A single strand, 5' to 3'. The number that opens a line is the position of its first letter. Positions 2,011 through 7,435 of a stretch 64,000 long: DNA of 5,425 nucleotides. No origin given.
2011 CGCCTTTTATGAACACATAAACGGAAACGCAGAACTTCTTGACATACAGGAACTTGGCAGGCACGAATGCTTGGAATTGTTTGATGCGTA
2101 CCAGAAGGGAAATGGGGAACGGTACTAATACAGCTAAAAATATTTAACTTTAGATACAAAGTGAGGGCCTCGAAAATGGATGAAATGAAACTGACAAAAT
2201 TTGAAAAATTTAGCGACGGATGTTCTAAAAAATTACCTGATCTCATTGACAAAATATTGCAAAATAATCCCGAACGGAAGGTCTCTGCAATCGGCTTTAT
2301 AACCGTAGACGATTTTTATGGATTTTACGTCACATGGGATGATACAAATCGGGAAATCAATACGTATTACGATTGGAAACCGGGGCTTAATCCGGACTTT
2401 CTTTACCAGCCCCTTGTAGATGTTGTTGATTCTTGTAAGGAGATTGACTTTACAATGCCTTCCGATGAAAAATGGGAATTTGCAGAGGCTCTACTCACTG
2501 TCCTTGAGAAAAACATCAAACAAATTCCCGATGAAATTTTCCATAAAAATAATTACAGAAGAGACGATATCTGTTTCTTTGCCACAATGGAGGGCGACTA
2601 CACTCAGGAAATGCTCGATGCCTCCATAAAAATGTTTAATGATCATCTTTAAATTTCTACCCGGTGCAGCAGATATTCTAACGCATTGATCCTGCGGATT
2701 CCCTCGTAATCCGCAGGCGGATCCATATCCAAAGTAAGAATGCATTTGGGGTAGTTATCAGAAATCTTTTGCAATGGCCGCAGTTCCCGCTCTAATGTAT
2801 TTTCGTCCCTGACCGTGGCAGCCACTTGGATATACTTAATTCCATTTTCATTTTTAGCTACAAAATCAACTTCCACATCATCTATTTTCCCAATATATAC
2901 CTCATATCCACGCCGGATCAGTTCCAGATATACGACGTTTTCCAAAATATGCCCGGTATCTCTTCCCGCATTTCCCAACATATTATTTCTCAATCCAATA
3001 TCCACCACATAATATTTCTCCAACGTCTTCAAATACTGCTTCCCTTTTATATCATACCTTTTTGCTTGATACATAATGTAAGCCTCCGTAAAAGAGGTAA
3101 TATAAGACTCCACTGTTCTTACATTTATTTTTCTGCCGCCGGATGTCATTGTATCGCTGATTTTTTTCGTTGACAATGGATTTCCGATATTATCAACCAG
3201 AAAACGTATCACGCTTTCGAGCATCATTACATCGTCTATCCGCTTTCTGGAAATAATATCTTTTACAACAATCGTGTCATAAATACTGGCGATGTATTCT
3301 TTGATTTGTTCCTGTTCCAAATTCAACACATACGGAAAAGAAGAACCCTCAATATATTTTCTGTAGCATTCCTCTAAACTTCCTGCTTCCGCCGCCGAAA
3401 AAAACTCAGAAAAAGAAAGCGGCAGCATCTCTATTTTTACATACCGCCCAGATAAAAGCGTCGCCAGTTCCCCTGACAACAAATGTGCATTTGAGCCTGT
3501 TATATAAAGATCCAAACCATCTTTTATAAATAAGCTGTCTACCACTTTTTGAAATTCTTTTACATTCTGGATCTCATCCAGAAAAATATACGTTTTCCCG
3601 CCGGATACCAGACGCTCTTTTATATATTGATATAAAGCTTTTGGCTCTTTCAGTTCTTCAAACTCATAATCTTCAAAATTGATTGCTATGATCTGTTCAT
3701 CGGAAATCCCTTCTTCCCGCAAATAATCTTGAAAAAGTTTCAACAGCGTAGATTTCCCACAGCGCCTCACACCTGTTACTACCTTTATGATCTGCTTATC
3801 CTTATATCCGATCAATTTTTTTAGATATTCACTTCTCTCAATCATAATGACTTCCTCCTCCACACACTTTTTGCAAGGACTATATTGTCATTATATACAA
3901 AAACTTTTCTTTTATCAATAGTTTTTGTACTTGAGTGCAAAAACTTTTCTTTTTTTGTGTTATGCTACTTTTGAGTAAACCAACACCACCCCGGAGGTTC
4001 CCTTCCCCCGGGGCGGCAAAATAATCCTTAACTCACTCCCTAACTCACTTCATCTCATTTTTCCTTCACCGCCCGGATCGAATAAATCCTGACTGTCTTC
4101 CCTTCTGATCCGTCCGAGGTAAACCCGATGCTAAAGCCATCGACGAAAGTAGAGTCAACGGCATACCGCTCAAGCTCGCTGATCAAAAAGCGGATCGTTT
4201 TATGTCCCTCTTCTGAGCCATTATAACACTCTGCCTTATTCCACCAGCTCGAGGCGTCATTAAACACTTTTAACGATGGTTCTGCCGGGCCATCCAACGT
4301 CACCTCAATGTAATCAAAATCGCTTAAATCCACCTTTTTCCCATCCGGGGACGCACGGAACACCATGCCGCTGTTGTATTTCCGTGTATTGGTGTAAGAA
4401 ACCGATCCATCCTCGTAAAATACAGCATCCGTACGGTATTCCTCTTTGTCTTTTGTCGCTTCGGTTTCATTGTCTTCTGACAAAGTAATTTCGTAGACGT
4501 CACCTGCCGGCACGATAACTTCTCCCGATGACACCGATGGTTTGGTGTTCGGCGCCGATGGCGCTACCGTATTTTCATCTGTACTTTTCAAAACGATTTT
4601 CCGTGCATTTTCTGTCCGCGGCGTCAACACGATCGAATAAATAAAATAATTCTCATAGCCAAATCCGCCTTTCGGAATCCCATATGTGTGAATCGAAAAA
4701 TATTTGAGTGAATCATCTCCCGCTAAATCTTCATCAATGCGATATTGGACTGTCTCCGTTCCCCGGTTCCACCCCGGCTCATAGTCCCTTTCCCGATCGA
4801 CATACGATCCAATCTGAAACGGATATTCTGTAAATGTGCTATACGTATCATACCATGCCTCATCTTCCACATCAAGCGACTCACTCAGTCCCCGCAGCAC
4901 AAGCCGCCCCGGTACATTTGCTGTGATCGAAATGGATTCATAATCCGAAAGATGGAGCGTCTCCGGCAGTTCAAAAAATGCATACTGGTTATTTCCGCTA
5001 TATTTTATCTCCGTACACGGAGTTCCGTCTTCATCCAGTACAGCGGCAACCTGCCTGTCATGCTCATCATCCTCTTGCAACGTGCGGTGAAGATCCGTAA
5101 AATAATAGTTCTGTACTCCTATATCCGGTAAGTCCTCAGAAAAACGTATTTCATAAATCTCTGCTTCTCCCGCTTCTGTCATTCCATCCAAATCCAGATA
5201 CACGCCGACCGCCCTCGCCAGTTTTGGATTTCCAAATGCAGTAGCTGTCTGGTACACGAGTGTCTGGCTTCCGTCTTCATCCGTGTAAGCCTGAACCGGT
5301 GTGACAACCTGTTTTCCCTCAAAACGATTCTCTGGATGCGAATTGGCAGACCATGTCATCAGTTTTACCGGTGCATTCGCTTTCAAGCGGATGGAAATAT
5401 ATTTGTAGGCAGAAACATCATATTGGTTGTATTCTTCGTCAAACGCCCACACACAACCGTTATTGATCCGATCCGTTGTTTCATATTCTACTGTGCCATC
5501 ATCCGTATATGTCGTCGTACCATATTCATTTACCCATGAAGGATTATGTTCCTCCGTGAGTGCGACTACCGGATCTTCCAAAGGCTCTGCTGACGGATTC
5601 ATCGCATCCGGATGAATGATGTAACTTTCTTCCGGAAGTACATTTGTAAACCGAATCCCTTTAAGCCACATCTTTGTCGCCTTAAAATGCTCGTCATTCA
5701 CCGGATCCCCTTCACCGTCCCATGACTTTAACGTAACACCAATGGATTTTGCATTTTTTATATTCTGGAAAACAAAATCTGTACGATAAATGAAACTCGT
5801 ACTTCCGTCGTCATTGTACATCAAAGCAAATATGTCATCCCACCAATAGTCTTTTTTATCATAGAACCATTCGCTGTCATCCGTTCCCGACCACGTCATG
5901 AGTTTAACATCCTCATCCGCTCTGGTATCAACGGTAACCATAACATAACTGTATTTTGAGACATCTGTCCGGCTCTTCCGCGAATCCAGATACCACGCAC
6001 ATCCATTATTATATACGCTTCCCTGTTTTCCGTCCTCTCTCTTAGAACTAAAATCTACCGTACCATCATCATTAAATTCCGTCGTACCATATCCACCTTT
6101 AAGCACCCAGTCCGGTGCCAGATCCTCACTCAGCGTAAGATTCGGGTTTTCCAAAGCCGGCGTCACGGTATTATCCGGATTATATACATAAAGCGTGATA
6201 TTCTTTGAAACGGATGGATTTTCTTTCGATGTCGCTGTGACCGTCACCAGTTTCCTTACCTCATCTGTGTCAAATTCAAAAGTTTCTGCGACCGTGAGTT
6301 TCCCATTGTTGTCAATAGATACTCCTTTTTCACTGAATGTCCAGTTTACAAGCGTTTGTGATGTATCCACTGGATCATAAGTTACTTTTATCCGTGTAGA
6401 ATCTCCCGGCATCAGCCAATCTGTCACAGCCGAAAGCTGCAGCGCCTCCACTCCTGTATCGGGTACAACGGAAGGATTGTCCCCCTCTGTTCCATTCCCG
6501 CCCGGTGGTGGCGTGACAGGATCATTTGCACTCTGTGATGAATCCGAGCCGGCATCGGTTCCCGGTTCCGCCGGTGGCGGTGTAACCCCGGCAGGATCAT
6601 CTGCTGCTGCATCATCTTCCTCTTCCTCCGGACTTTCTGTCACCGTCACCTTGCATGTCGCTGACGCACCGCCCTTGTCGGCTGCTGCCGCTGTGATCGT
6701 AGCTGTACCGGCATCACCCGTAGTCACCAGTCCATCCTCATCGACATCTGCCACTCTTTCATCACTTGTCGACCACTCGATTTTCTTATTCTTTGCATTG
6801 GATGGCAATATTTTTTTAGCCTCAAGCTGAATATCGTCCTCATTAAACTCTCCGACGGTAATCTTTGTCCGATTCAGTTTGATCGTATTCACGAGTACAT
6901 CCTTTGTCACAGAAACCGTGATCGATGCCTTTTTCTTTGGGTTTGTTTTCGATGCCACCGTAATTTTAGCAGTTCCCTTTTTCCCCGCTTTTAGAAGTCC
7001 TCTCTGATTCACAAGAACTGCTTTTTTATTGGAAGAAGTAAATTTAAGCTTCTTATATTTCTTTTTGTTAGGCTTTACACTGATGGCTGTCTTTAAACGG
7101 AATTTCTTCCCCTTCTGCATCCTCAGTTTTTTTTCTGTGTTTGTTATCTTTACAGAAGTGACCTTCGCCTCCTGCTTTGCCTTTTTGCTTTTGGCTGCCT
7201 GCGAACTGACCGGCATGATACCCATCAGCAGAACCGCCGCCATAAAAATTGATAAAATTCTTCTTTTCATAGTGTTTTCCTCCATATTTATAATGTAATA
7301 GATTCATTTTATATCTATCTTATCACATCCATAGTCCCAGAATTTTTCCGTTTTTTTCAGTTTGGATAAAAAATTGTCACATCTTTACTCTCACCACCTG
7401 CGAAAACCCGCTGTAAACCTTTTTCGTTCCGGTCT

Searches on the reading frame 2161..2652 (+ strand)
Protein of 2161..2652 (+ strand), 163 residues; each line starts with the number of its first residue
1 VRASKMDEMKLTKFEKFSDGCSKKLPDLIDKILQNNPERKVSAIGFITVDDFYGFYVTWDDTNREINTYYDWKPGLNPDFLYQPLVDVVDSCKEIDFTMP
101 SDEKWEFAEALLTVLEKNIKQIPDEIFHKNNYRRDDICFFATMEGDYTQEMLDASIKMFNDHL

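Call 29: search_protein_families(library=pfam, proteins=[window:2161-2652:+], max_evalue=0.01)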
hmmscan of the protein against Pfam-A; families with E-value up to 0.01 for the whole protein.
window:2161-2652:+ (163 aa): 1 family
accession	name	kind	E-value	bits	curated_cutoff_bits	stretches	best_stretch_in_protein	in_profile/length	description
PF14136.11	DUF4303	-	0.0026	17.9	23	1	87-158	80-152/155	Domain of unknown function (DUF4303)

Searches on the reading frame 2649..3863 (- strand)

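Call 29: search_protein_families(library=pfam, proteins=[window:2649-3863:-], max_evalue=0.01)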
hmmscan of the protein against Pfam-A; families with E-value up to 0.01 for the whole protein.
window:2649-3863:- (404 aa): 4 families
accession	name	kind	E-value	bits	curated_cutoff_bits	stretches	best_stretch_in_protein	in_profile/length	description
PF13173.12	AAA_14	-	1.4e-35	122.5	27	1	26-154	4-128/129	AAA domain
PF13635.12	DUF4143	-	1e-19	71.2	28.1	1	201-349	2-159/160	Domain of unknown function (DUF4143)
PF13401.12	AAA_22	-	0.00084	20.1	27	0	27-91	8-64/130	AAA domain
PF01637.24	ATPase_2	-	0.0038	17.5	33.2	1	10-81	4-78/225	ATPase domain predominantly from Archaea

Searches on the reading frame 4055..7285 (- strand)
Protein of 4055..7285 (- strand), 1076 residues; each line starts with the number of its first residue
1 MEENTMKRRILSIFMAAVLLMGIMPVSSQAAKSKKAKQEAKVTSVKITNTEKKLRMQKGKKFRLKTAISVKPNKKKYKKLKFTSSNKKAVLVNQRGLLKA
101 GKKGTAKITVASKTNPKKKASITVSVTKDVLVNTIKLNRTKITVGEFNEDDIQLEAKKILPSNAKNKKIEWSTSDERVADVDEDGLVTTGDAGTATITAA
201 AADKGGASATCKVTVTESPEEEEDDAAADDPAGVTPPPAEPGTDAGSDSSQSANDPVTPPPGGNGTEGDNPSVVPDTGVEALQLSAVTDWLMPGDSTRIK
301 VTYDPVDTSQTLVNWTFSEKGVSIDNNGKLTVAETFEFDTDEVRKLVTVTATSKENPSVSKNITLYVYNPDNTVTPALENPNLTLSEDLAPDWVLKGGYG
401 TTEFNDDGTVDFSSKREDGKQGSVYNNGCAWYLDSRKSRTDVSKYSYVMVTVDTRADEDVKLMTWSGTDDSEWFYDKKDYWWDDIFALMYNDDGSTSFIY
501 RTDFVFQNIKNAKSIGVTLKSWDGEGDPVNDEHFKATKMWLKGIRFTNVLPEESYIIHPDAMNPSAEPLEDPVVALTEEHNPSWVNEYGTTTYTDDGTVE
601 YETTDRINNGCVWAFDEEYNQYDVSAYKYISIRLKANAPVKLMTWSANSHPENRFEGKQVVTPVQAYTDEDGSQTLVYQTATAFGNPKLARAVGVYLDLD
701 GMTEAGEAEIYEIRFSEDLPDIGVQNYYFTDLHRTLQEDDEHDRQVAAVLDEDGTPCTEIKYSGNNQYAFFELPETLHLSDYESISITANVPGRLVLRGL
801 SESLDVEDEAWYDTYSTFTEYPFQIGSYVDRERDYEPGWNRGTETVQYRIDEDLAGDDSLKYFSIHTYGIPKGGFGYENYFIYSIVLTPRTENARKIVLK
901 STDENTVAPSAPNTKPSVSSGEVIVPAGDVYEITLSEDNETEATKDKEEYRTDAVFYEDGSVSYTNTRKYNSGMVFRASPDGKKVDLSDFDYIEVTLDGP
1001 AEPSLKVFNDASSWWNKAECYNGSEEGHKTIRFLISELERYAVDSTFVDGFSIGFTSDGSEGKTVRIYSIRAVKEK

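Call 29: search_protein_families(library=pfam, proteins=[window:4055-7285:-], max_evalue=0.01)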
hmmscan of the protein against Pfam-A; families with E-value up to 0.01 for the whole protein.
window:4055-7285:- (1076 aa): 3 families
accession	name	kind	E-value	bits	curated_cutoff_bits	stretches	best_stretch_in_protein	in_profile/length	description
PF02368.24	Big_2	-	5.9e-17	61.8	22.8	2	158-213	25-79/79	Bacterial Ig-like domain (group 2)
PF22359.2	Big-like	-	7.2e-05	23.4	27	0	178-216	12-47/48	Bacterial Ig-like domain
PF21764.3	Invasin_D4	-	0.0013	19.6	27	0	162-203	33-76/88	Invasin, domain 4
